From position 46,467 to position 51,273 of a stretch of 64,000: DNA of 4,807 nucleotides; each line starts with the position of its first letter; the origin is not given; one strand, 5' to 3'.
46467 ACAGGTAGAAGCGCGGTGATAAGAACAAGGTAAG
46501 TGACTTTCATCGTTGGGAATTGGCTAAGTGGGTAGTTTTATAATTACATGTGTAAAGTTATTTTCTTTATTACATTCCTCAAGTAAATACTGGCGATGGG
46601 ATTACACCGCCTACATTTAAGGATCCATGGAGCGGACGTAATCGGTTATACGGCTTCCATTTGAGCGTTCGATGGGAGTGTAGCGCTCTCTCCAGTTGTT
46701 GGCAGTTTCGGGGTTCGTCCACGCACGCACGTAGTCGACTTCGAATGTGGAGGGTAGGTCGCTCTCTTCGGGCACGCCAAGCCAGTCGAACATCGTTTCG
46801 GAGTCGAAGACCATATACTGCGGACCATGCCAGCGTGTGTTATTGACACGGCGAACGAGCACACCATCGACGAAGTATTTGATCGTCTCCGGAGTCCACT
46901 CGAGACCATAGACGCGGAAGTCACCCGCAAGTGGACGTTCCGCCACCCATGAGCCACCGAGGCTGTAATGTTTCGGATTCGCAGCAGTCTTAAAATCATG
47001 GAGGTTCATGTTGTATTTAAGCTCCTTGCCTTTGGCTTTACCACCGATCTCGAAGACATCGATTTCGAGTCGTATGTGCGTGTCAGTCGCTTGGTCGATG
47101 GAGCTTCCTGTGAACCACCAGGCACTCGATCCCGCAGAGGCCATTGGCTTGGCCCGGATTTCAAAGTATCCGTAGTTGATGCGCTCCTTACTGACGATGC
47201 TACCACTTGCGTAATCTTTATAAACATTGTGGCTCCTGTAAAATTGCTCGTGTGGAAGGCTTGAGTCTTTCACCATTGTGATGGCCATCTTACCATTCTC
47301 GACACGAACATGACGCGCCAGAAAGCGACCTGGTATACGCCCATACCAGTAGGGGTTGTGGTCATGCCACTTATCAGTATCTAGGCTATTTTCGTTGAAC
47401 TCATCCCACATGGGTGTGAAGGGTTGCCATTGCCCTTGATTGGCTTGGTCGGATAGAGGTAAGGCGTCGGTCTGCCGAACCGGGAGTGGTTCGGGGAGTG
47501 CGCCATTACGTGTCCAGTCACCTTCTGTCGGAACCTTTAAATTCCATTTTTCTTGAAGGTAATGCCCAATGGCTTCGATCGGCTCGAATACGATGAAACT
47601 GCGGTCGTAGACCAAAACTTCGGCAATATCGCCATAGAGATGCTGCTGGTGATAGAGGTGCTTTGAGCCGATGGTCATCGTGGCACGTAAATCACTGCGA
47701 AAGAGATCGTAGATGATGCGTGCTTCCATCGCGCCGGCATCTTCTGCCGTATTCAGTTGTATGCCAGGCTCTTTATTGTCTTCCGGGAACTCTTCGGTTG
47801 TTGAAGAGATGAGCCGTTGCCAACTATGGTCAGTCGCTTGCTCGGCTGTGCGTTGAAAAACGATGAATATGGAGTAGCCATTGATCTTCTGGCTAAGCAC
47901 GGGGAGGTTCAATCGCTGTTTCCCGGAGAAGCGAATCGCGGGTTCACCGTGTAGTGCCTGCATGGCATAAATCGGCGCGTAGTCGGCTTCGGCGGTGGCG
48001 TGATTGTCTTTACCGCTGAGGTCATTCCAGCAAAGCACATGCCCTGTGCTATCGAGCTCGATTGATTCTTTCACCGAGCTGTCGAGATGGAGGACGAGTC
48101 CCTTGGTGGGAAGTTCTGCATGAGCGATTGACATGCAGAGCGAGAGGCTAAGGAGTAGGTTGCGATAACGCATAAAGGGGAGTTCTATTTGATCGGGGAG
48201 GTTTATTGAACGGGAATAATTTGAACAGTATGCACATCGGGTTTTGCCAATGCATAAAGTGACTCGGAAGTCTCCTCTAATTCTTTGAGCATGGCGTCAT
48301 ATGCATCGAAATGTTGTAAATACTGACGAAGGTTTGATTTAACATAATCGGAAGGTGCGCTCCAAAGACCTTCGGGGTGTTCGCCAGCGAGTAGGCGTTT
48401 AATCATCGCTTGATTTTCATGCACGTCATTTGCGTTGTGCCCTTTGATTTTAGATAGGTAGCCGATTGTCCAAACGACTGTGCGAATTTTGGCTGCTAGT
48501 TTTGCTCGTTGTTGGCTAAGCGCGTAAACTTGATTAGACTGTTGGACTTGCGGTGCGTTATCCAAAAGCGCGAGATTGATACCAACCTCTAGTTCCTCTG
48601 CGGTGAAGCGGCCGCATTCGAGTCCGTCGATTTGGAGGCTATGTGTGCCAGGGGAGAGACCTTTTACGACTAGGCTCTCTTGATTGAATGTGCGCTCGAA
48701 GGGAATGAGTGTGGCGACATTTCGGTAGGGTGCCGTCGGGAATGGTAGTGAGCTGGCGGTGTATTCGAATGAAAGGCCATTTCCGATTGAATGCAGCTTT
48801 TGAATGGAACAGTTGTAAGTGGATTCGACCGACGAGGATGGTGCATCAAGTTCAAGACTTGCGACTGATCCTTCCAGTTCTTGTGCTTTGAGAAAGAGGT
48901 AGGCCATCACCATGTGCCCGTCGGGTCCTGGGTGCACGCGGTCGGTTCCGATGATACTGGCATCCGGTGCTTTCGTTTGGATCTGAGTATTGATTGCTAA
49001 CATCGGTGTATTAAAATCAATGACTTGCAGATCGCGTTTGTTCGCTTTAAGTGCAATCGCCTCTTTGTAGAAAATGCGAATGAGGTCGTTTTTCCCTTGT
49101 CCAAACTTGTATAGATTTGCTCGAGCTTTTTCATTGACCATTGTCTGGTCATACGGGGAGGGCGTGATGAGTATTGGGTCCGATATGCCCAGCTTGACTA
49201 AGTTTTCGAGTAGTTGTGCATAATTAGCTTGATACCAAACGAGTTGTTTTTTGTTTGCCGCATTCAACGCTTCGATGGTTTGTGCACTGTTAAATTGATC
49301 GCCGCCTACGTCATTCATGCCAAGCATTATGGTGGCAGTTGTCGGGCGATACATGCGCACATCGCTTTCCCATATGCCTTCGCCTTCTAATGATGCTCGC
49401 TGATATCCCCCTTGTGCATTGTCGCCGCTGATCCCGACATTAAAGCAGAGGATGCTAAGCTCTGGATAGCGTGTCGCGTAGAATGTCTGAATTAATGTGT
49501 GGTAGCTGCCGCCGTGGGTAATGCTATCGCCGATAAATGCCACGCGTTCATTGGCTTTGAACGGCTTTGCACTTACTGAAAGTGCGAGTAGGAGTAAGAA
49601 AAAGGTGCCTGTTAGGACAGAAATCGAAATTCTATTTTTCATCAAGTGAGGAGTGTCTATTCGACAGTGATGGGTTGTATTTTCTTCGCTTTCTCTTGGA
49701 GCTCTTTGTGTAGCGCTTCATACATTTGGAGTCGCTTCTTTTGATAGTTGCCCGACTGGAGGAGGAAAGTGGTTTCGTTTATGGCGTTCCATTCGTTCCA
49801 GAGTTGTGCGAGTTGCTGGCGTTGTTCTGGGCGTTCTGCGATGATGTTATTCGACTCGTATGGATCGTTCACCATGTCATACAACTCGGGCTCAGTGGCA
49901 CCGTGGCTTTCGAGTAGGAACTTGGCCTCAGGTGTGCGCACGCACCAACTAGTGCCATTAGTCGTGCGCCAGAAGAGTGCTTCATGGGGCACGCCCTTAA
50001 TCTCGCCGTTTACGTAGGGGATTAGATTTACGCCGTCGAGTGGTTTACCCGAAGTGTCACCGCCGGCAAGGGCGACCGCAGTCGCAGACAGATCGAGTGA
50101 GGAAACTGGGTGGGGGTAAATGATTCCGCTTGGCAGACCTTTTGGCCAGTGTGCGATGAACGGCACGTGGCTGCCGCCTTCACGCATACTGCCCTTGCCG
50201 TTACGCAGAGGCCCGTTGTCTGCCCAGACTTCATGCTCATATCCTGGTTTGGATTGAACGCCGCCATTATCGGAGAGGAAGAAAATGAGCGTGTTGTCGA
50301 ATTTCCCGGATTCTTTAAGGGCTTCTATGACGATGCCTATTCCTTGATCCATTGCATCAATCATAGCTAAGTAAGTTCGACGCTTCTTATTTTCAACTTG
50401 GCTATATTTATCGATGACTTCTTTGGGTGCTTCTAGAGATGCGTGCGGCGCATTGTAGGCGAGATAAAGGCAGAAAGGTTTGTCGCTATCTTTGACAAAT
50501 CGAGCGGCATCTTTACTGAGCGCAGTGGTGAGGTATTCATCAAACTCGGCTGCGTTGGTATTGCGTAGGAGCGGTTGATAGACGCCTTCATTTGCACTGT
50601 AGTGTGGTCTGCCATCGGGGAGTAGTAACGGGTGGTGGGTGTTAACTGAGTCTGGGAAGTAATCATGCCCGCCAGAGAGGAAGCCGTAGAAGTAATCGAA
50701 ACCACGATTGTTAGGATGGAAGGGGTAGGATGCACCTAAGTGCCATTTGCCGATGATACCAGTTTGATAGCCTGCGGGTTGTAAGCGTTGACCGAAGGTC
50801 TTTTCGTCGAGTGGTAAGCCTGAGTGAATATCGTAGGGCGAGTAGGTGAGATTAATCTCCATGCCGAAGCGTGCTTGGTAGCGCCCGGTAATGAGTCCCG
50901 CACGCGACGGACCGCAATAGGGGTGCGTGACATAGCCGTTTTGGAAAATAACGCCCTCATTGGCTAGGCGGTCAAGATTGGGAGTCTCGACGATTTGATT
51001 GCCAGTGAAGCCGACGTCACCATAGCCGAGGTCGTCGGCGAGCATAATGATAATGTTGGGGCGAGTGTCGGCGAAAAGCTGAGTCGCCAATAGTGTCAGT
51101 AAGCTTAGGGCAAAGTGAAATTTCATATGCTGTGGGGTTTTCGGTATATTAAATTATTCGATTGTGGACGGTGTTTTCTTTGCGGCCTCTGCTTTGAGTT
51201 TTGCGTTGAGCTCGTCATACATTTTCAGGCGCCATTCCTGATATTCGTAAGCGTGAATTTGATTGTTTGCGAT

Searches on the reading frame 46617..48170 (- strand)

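Call 7: search_protein_families(library=pfam, proteins=[window:46617-48170:-], max_evalue=0.001)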
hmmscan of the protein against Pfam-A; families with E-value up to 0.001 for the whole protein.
window:46617-48170:- (517 aa): 1 family
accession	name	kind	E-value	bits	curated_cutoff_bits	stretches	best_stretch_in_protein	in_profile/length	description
PF00722.28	Glyco_hydro_16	-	3.4e-16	59.6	22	1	286-448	12-141/175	Glycosyl hydrolases family 16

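Call 35: search_protein_families(library=ncbifam, proteins=[window:46617-48170:-], max_evalue=0.001)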
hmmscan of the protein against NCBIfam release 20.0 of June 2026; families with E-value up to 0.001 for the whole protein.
window:46617-48170:- (517 aa): 4 families
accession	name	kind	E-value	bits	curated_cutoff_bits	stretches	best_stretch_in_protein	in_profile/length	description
NF041449.1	K_carrageenase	equivalog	4e-17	62.3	350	1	235-485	7-282/283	kappa-carrageenase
NF047856.1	BGlucanaseBglS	equivalog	4e-14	52.7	300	1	253-469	26-221/237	beta-glucanase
NF052392.1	BetGlycExoK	equivalog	2.7e-11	43.4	350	1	308-486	77-245/261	endo-1,3-1,4-beta-glycanase ExoK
NF052454.1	BtaGlycanEglC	equivalog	1.3e-09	37.5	700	1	285-485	272-457/459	endo-1,3-1,4-beta-glycanase EglC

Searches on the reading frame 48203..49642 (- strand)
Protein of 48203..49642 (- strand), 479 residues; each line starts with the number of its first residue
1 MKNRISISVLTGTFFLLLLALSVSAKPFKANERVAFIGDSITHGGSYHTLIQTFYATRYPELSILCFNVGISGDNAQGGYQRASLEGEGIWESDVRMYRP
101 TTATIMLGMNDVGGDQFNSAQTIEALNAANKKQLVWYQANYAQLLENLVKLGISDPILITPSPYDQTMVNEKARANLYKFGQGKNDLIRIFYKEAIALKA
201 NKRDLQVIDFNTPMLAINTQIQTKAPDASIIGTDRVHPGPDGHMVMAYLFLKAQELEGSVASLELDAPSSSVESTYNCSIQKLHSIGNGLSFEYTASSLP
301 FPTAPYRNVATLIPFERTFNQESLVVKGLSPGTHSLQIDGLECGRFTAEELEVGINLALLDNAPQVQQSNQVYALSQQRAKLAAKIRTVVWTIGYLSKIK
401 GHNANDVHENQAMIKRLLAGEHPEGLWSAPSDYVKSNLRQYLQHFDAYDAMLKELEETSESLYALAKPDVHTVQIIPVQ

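Call 7: search_protein_families(library=pfam, proteins=[window:48203-49642:-], max_evalue=0.001)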
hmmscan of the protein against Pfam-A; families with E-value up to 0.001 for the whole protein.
window:48203-49642:- (479 aa): 2 families
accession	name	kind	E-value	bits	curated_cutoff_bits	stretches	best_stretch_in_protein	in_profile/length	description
PF13472.12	Lipase_GDSL_2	-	2.7e-14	54.5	32.9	1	36-244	1-177/178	GDSL-like Lipase/Acylhydrolase family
PF00657.28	Lipase_GDSL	-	1.7e-11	45.1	23.6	1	34-248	1-206/208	GDSL-like Lipase/Acylhydrolase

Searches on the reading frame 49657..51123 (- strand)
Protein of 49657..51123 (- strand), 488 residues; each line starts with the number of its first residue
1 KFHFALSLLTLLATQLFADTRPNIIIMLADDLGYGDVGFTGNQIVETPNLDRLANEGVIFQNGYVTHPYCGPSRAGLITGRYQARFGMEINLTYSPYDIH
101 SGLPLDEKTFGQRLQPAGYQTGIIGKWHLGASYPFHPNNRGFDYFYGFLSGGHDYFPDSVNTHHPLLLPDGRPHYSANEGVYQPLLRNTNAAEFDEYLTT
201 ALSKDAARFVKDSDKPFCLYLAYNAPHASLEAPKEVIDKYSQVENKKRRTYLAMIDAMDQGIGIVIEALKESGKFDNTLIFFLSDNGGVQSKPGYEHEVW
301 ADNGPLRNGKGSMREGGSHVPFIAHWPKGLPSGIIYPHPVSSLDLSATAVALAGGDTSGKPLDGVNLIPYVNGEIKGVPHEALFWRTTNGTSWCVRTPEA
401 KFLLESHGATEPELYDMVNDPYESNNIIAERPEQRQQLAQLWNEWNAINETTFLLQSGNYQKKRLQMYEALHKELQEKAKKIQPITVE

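Call 7: search_protein_families(library=pfam, proteins=[window:49657-51123:-], max_evalue=0.001)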
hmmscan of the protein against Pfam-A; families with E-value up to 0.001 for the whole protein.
window:49657-51123:- (488 aa): 3 families
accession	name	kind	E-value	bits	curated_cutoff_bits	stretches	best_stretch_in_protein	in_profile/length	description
PF00884.28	Sulfatase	-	1.2e-63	215.7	25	1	22-354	1-300/301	Sulfatase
PF16347.10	SGSH_C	-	6.3e-07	30.1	29.3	1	312-446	10-149/154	N-sulphoglucosamine sulphohydrolase, C-terminal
PF01663.27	Phosphodiest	-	4.6e-06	26.9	23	0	251-328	184-256/342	Type I phosphodiesterase / nucleotide pyrophosphatase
